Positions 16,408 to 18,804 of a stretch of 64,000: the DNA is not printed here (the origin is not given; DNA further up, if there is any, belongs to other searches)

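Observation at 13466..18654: TonB-receptor-linked pair of exported heme-c + CarboxypepD_reg + Vgb-type propeller fusion proteins bracketing a serine hydrolase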

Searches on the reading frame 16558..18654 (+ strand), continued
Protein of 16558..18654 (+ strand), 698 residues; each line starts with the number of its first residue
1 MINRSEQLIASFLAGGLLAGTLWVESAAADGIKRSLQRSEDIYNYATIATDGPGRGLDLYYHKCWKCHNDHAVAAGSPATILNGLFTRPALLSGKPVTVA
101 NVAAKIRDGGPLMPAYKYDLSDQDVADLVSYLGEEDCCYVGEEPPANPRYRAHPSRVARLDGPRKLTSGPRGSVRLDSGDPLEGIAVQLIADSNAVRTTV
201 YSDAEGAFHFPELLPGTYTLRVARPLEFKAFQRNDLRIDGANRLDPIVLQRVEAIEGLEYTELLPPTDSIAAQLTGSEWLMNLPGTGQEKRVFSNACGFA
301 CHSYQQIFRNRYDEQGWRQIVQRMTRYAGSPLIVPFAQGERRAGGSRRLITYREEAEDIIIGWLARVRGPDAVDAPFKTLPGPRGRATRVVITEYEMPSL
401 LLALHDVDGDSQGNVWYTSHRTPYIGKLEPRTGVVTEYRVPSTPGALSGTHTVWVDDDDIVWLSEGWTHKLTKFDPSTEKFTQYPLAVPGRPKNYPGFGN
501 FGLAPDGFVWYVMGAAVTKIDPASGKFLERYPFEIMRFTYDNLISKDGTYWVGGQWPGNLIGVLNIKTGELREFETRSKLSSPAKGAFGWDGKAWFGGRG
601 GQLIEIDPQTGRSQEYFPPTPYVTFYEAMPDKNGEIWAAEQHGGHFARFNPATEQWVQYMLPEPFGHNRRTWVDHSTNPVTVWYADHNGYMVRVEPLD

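Call 34: find_homologous_proteins(query=window:16558-18654:+, max_evalue=1e-10)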
Query window:16558-18654:+ (698 aa): 819 proteins with E <= 1e-10 among 8000 candidates; the best 120 are listed.
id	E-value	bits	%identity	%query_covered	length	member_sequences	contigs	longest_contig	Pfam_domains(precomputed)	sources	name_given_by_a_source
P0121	0.0e+0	1510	91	100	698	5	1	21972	PF17802.8,PF24684.2,PF13620.13,PF13442.12,PF17210.10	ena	-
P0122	0.0e+0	1412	84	100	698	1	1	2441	PF24684.2,PF13620.13,PF13442.12,PF00034.27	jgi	jgi:streptogramin lyase/mono/diheme cytochrome c family protein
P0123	0.0e+0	1323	80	100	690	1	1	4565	PF21959.3,PF24684.2,PF13620.13,PF13442.12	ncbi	ncbi:MAG: carboxypeptidase regulatory-like domain-containing protein [Gammaproteobacteria bacterium]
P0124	0.0e+0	1303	79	100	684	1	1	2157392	PF24684.2,PF13620.13,PF13442.12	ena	-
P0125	0.0e+0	1038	63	99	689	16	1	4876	PF24684.2,PF13620.13,PF13442.12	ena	-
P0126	3.0e-286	969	59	100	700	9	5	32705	PF21959.3,PF24684.2,PF13620.13,PF13442.12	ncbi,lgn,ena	-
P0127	8.5e-285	965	59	99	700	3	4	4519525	PF24684.2,PF13620.13,PF13442.12,PF17210.10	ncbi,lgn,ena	-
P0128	1.3e-283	961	61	95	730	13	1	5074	PF21959.3,PF24684.2,PF13620.13,PF13442.12,PF17210.10,PF00034.27,PF08450.19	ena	-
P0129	4.1e-282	956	59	99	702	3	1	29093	PF24684.2,PF13620.13,PF13442.12,PF17210.10,PF00034.27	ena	-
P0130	9.2e-281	951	60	99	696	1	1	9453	PF24684.2,PF13620.13,PF13442.12,PF17210.10,PF08450.19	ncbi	-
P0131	1.0e-280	951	60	99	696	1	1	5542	PF24684.2,PF13620.13,PF13442.12,PF17210.10,PF08450.19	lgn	-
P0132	1.4e-280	951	60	99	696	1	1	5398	PF24684.2,PF13620.13,PF13442.12,PF17210.10,PF08450.19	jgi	-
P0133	1.5e-280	951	60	99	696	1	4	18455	PF24684.2,PF13620.13,PF13442.12,PF17210.10,PF08450.19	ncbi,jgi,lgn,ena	ncbi:MAG: carboxypeptidase regulatory-like domain-containing protein [Nitrospiraceae bacterium]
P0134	1.6e-280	950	60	99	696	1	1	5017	PF24684.2,PF13620.13,PF13442.12,PF17210.10,PF08450.19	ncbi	-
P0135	1.6e-280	950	60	99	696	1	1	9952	PF24684.2,PF13620.13,PF13442.12,PF17210.10,PF08450.19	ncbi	-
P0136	2.6e-280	950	60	99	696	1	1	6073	PF24684.2,PF13620.13,PF13442.12,PF17210.10,PF08450.19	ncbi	-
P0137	4.0e-280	949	60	99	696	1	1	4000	PF24684.2,PF13620.13,PF13442.12,PF17210.10,PF08450.19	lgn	-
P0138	4.3e-280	949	60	99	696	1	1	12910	PF24684.2,PF13620.13,PF13442.12,PF17210.10,PF08450.19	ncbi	-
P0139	6.2e-280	949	60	99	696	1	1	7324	PF24684.2,PF13620.13,PF13442.12,PF17210.10,PF08450.19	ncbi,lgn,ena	-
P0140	6.9e-280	948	60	99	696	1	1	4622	PF24684.2,PF13620.13,PF13442.12,PF17210.10,PF08450.19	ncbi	-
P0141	9.7e-280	948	60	99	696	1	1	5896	PF24684.2,PF13620.13,PF13442.12,PF17210.10,PF08450.19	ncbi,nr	ncbi:MAG: carboxypeptidase regulatory-like domain-containing protein [Acidobacteria bacterium]|nr:ca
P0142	1.5e-279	947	60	99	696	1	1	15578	PF24684.2,PF13620.13,PF13442.12,PF17210.10,PF08450.19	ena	-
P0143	1.6e-279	947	60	99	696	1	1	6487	PF24684.2,PF13620.13,PF13442.12,PF17210.10,PF08450.19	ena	-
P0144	2.2e-279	947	60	99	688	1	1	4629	PF24684.2,PF13620.13,PF13442.12,PF17210.10,PF08450.19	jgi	-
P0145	3.0e-279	946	60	99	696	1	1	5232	PF24684.2,PF13620.13,PF13442.12,PF17210.10,PF08450.19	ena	-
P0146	7.3e-279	945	60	99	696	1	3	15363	PF24684.2,PF13620.13,PF13442.12,PF17210.10,PF08450.19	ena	-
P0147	7.9e-278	942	60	99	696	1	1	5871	PF24684.2,PF13620.13,PF13442.12,PF17210.10,PF08450.19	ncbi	-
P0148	5.4e-271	919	56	100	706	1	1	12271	PF24684.2,PF13620.13,PF13442.12,PF00034.27,PF08450.19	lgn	-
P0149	1.0e-269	915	56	100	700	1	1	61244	PF24684.2,PF13620.13,PF13442.12,PF17210.10,PF00034.27,PF08450.19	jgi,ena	-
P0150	9.3e-268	908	58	96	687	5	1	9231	PF24684.2,PF13620.13,PF13442.12,PF17210.10,PF00034.27,PF08450.19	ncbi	-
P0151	5.2e-267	906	56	99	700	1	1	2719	PF21959.3,PF24684.2,PF13620.13,PF13442.12,PF17210.10,PF00034.27,PF08450.19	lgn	-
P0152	9.4e-266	902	56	99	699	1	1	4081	PF24684.2,PF13620.13,PF13442.12,PF17210.10,PF00034.27,PF08450.19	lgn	-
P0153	9.6e-266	902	56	99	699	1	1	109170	PF24684.2,PF13620.13,PF13442.12,PF17210.10,PF00034.27,PF08450.19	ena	-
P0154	1.2e-265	901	55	100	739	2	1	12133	PF24684.2,PF13620.13,PF13442.12,PF17210.10,PF08450.19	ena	-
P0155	1.2e-265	901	59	95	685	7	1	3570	PF24684.2,PF13620.13,PF13442.12,PF17210.10,PF08450.19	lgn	-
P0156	1.7e-265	901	56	100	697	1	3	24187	PF24684.2,PF13620.13,PF13442.12,PF17210.10,PF00034.27,PF08450.19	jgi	jgi:streptogramin lyase/mono/diheme cytochrome c family protein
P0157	1.8e-265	901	57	96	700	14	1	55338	PF24684.2,PF13620.13,PF13442.12,PF17210.10,PF00034.27,PF08450.19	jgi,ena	-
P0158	1.4e-264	898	59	95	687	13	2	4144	PF24684.2,PF13620.13,PF13442.12,PF17210.10,PF00034.27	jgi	jgi:virginiamycin B lyase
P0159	3.2e-264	897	59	96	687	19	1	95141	PF24684.2,PF13620.13,PF13442.12,PF17210.10,PF00034.27,PF08450.19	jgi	-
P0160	1.3e-262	891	57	100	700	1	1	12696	PF24684.2,PF13620.13,PF13442.12,PF17210.10,PF00034.27,PF08450.19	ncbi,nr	ncbi:MAG: carboxypeptidase regulatory-like domain-containing protein [Woeseiaceae bacterium]|nr:carb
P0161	4.2e-262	890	57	100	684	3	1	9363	PF24684.2,PF13620.13,PF13442.12,PF17210.10,PF08450.19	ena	-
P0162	1.2e-261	888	56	100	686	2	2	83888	PF24684.2,PF13620.13,PF13442.12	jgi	jgi:streptogramin lyase/mono/diheme cytochrome c family protein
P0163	9.4e-261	885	56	100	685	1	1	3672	PF24684.2,PF13620.13,PF13442.12,PF17210.10,PF08450.19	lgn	-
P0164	1.3e-260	885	56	100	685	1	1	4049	PF24684.2,PF13620.13,PF13442.12,PF17210.10,PF08450.19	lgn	-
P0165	9.0e-260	882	57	100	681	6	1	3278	PF13715.13,PF24684.2,PF13620.13,PF13442.12,PF17210.10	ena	-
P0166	6.6e-259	879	57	100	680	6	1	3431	PF13715.13,PF21959.3,PF24684.2,PF13620.13,PF13442.12,PF17210.10,PF08450.19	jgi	jgi:streptogramin lyase/mono/diheme cytochrome c family protein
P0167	1.4e-257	875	56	96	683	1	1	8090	PF24684.2,PF13620.13,PF13442.12,PF00034.27,PF08450.19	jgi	jgi:virginiamycin B lyase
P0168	1.7e-255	868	55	99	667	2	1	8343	PF24684.2,PF13620.13,PF13442.12,PF17210.10,PF00034.27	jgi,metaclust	metaclust:\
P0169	7.3e-255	866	55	99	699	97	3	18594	PF24684.2,PF13620.13,PF13442.12,PF17210.10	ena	-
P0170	9.2e-255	865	56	95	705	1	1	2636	PF24684.2,PF13620.13,PF13442.12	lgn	-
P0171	1.1e-254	865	56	99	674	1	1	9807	PF24684.2,PF13620.13,PF13442.12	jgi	jgi:streptogramin lyase/mono/diheme cytochrome c family protein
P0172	1.3e-254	865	55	98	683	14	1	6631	PF24684.2,PF13620.13,PF13442.12,PF00034.27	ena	-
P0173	1.8e-254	864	56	99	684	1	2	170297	PF24684.2,PF13620.13,PF13442.12,PF17210.10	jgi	-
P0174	6.6e-252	856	57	93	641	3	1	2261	PF24684.2,PF13620.13,PF13442.12,PF17210.10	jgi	jgi:streptogramin lyase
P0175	2.4e-251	854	56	95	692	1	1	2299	PF24684.2,PF13620.13,PF13442.12,PF08450.19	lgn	-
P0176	1.5e-250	851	55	96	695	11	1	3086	PF24684.2,PF13620.13,PF13442.12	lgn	-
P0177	1.4e-249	848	55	95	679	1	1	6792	PF24684.2,PF13620.13,PF13442.12,PF08450.19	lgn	-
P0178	1.5e-249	848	55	98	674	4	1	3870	PF24684.2,PF13620.13,PF13442.12,PF00034.27,PF08450.19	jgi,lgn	jgi:streptogramin lyase/mono/diheme cytochrome c family protein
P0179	2.0e-249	848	55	98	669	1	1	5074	PF24684.2,PF13620.13,PF13442.12,PF17210.10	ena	-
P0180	2.1e-243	828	52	99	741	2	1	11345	PF24684.2,PF13620.13,PF13442.12,PF17210.10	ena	-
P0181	2.4e-237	808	52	98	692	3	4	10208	PF13715.13,PF24684.2,PF13620.13,PF13442.12,PF00034.27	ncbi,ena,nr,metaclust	ncbi:MAG: hypothetical protein A3J28_12185 [Acidobacteria bacterium RIFCSPLOWO2_12_FULL_60_22]|nr:MA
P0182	2.2e-236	805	54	95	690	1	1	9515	PF24684.2,PF13620.13,PF13442.12,PF08450.19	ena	-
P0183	4.4e-236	804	55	95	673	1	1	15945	PF24684.2,PF13620.13,PF13442.12,PF17210.10,PF08450.19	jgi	jgi:streptogramin lyase/mono/diheme cytochrome c family protein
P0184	6.3e-234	796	55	95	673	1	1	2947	PF24684.2,PF13620.13,PF13442.12,PF22904.4,PF17210.10,PF08450.19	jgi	jgi:streptogramin lyase/mono/diheme cytochrome c family protein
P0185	1.5e-232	792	53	98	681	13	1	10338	PF24684.2,PF13620.13,PF13442.12,PF22904.4,PF17210.10,PF08450.19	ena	-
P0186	1.8e-232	792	52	97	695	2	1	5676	PF24684.2,PF13620.13,PF13442.12,PF17210.10,PF08450.19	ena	-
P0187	2.3e-232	791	53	97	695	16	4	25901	PF24684.2,PF13620.13,PF13442.12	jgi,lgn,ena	-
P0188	2.0e-229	782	53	95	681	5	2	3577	PF24684.2,PF13620.13,PF13442.12,PF17210.10,PF00034.27,PF08450.19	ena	-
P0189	1.8e-228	778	52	98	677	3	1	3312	PF24684.2,PF13620.13,PF13442.12,PF17210.10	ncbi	-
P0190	1.9e-228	778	51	97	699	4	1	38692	PF24684.2,PF13620.13,PF13442.12,PF17210.10,PF00034.27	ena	-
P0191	5.9e-228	777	50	98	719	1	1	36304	PF24684.2,PF13620.13,PF13442.12,PF17210.10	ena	-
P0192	2.0e-227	775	53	95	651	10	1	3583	PF24684.2,PF13620.13,PF13442.12,PF22904.4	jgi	jgi:streptogramin lyase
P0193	2.6e-227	775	50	100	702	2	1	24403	PF24684.2,PF13620.13,PF13442.12,PF17210.10,PF08450.19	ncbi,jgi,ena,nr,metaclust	ncbi:MAG: hypothetical protein A3H28_15030 [Acidobacteria bacterium RIFCSPLOWO2_02_FULL_61_28]|nr:MA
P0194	3.6e-227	774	51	97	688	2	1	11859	PF24684.2,PF13620.13,PF13442.12,PF08450.19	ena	-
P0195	1.1e-226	773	52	95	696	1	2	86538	PF24684.2,PF13620.13,PF13442.12,PF00034.27,PF08450.19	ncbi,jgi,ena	-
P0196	2.9e-226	771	51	99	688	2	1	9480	PF24684.2,PF13620.13,PF13442.12,PF08450.19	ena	-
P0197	5.5e-226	770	50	99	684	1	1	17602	PF17802.8,PF24684.2,PF13620.13,PF13442.12,PF22904.4,PF17210.10,PF00034.27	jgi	jgi:streptogramin lyase/mono/diheme cytochrome c family protein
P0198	2.5e-225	768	52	97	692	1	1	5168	PF24684.2,PF13620.13,PF13442.12,PF17210.10,PF00034.27,PF08450.19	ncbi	ncbi:MAG TPA: carboxypeptidase regulatory-like domain-containing protein [Vicinamibacterales bacteri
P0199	1.4e-224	766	52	95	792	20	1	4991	PF21959.3,PF24684.2,PF13620.13,PF13442.12,PF17210.10,PF00034.27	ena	-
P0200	2.7e-224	765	50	99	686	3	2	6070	PF17802.8,PF24684.2,PF13620.13,PF13442.12,PF22904.4,PF17210.10,PF00034.27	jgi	jgi:streptogramin lyase/mono/diheme cytochrome c family protein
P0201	2.9e-224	765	50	99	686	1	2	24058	PF17802.8,PF24684.2,PF13620.13,PF13442.12,PF22904.4,PF17210.10,PF00034.27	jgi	jgi:streptogramin lyase/mono/diheme cytochrome c family protein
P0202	1.1e-223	763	52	97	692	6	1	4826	PF24684.2,PF13620.13,PF13442.12,PF17210.10,PF00034.27,PF08450.19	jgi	jgi:streptogramin lyase/mono/diheme cytochrome c family protein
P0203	1.2e-223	762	52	97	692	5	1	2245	PF24684.2,PF13620.13,PF13442.12,PF17210.10,PF00034.27,PF08450.19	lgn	-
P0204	1.7e-223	762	61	77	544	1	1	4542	PF24684.2,PF13620.13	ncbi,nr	ncbi:MAG: carboxypeptidase regulatory-like domain-containing protein, partial [Acidobacteria bacteri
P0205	3.9e-223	761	52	95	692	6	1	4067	PF17802.8,PF24684.2,PF13620.13,PF13442.12,PF22904.4,PF17210.10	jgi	jgi:streptogramin lyase/mono/diheme cytochrome c family protein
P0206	5.5e-223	760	50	99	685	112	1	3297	PF24684.2,PF13620.13,PF13442.12,PF08450.19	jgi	jgi:virginiamycin B lyase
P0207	7.8e-223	760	51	96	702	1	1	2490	PF07494.18,PF24684.2,PF13620.13,PF13442.12,PF17210.10,PF00034.27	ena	-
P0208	2.2e-222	758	50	98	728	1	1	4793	PF21959.3,PF24684.2,PF13620.13,PF13442.12,PF17210.10,PF00034.27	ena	-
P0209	2.9e-221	755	51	95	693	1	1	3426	PF24684.2,PF13620.13,PF13442.12,PF00034.27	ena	-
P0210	3.3e-221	754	53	91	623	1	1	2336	PF24684.2,PF13620.13,PF13442.12,PF22904.4,PF17210.10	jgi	jgi:streptogramin lyase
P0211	5.2e-221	754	51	95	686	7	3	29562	PF21959.3,PF24684.2,PF13620.13,PF13442.12,PF00034.27,PF08450.19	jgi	jgi:streptogramin lyase/mono/diheme cytochrome c family protein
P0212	1.2e-220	752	50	99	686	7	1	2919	PF24684.2,PF13620.13,PF13442.12,PF00034.27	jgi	jgi:virginiamycin B lyase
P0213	2.1e-220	752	50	99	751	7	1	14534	PF24684.2,PF13620.13,PF13442.12,PF00034.27,PF08450.19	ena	-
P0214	3.4e-220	751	49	99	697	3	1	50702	PF17802.8,PF24684.2,PF13620.13,PF13442.12,PF22904.4,PF17210.10,PF00034.27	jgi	jgi:streptogramin lyase/mono/diheme cytochrome c family protein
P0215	8.9e-220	750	51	95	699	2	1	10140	PF24684.2,PF13620.13,PF13442.12,PF17210.10,PF00034.27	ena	-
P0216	5.7e-219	747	51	97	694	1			PF24684.2,PF13620.13,PF13442.12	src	-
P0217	8.2e-219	746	49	99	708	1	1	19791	PF24684.2,PF13620.13,PF13442.12,PF00034.27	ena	-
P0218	1.3e-218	746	50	95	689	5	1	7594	PF24684.2,PF13620.13,PF13442.12,PF22904.4,PF17210.10,PF00034.27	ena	-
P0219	1.6e-218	745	51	95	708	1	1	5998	PF21959.3,PF24684.2,PF13620.13,PF13442.12,PF00034.27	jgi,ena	-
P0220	2.2e-218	745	50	95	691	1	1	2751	PF24684.2,PF13620.13,PF13442.12,PF00034.27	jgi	-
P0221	8.3e-218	743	50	96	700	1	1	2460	PF13715.13,PF13620.13,PF13442.12,PF17210.10,PF00034.27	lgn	-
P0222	2.6e-217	742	60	75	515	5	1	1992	PF24684.2,PF13620.13,PF17210.10,PF08450.19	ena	-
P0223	2.7e-217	741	52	92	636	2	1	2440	PF24684.2,PF13620.13,PF13442.12,PF00034.27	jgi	jgi:streptogramin lyase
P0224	2.8e-217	741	50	95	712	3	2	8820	PF24684.2,PF13620.13,PF13442.12,PF00034.27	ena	-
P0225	1.4e-216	739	51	95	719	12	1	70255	PF24684.2,PF13620.13,PF13442.12,PF08450.19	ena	-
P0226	3.9e-216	738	49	95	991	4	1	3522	PF13379.12,PF21959.3,PF09084.17,PF24684.2,PF13620.13,PF13442.12,PF17210.10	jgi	-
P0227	7.9e-216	737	49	98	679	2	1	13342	PF24684.2,PF13620.13,PF13442.12,PF22904.4,PF17210.10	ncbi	-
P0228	1.0e-215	736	50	95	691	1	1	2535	PF24684.2,PF13620.13,PF13442.12,PF22904.4,PF17210.10,PF00034.27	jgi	-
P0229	2.8e-214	731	50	95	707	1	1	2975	PF24684.2,PF13620.13,PF13442.12,PF00034.27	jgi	jgi:virginiamycin B lyase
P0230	4.2e-214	731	59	77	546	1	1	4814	PF21959.3,PF24684.2,PF13620.13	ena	-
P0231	6.0e-214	730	51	95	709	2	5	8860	PF21959.3,PF24684.2,PF13620.13,PF13442.12,PF00034.27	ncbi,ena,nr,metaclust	ncbi:MAG: hypothetical protein A3J28_17285 [Acidobacteria bacterium RIFCSPLOWO2_12_FULL_60_22]|nr:MA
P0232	6.2e-214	730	50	95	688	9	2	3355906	PF21959.3,PF24684.2,PF13620.13,PF13442.12,PF00034.27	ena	-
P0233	1.0e-213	730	49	95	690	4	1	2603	PF24684.2,PF13620.13,PF13442.12,PF22904.4,PF17210.10,PF00034.27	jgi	jgi:streptogramin lyase/mono/diheme cytochrome c family protein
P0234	1.3e-213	729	51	96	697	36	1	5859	PF24684.2,PF13620.13,PF13442.12,PF00034.27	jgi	jgi:virginiamycin B lyase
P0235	1.8e-212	726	51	95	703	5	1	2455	PF24684.2,PF13620.13,PF13442.12,PF00034.27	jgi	jgi:streptogramin lyase/cytochrome c5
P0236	2.6e-212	725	58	78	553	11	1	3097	PF24684.2,PF13620.13,PF17210.10,PF08450.19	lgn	-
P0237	2.7e-212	725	49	95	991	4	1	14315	PF13379.12,PF09084.17,PF12974.13,PF24684.2,PF13620.13,PF13442.12,PF17210.10,PF00034.27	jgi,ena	-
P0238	4.4e-212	724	59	75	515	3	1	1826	PF24684.2,PF13620.13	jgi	jgi:streptogramin lyase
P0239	3.3e-211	721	50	100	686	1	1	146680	PF24684.2,PF13620.13,PF13442.12,PF17210.10,PF00034.27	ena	-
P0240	8.8e-211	720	49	95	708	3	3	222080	PF21959.3,PF24684.2,PF13620.13,PF13442.12,PF00034.27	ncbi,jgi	jgi:virginiamycin B lyase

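Call 49: find_encoding_contigs(protein=P0127, flank=8000, max_places=4)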
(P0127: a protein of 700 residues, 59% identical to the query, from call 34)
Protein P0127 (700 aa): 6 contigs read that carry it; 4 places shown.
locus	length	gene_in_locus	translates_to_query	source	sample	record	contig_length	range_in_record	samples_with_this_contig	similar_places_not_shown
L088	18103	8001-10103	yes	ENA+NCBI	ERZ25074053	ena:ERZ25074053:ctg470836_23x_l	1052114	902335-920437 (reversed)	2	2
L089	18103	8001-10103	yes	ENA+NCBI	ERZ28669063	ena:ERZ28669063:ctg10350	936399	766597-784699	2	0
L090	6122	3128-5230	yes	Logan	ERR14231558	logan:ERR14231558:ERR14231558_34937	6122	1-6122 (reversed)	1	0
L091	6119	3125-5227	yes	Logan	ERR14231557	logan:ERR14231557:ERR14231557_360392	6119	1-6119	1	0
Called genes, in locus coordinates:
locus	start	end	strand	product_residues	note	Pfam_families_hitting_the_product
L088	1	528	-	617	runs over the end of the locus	PF07969:Amidohydro_3, PF01979:Amidohydro_1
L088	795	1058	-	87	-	PF07969:Amidohydro_3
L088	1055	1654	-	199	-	-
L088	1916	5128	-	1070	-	PF13620:CarboxypepD_reg, PF13715:CarbopepD_reg_2, PF25183:OMP_b-brl_4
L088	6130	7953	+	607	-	PF01979:Amidohydro_1, PF07969:Amidohydro_3, PF01833:TIG (weak)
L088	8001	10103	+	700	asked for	PF13442:Cytochrome_CBB3 (weak), PF13620:CarboxypepD_reg, PF17210:SdrD_B (weak), PF24684:Vgb_lyase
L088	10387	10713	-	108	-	-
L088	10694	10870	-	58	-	-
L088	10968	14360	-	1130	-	PF13620:CarboxypepD_reg, PF13715:CarbopepD_reg_2 (weak), PF25183:OMP_b-brl_4, PF00593:TonB_dep_Rec_b-barrel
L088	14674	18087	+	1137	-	PF13620:CarboxypepD_reg, PF07715:Plug (weak), PF25183:OMP_b-brl_4, PF00593:TonB_dep_Rec_b-barrel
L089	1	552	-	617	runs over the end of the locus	PF07969:Amidohydro_3, PF01979:Amidohydro_1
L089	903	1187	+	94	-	-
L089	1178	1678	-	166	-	-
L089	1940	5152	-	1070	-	PF13620:CarboxypepD_reg, PF13715:CarbopepD_reg_2, PF25183:OMP_b-brl_4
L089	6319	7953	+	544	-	PF01979:Amidohydro_1, PF07969:Amidohydro_3, PF01833:TIG (weak)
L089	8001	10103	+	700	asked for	PF13442:Cytochrome_CBB3 (weak), PF13620:CarboxypepD_reg, PF17210:SdrD_B (weak), PF24684:Vgb_lyase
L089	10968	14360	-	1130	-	PF13620:CarboxypepD_reg, PF13715:CarbopepD_reg_2 (weak), PF25183:OMP_b-brl_4, PF00593:TonB_dep_Rec_b-barrel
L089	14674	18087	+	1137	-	PF13620:CarboxypepD_reg, PF07715:Plug (weak), PF25183:OMP_b-brl_4, PF00593:TonB_dep_Rec_b-barrel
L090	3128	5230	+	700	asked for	PF13442:Cytochrome_CBB3 (weak), PF13620:CarboxypepD_reg, PF17210:SdrD_B (weak), PF24684:Vgb_lyase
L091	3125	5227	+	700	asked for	PF13442:Cytochrome_CBB3 (weak), PF13620:CarboxypepD_reg, PF17210:SdrD_B (weak), PF24684:Vgb_lyase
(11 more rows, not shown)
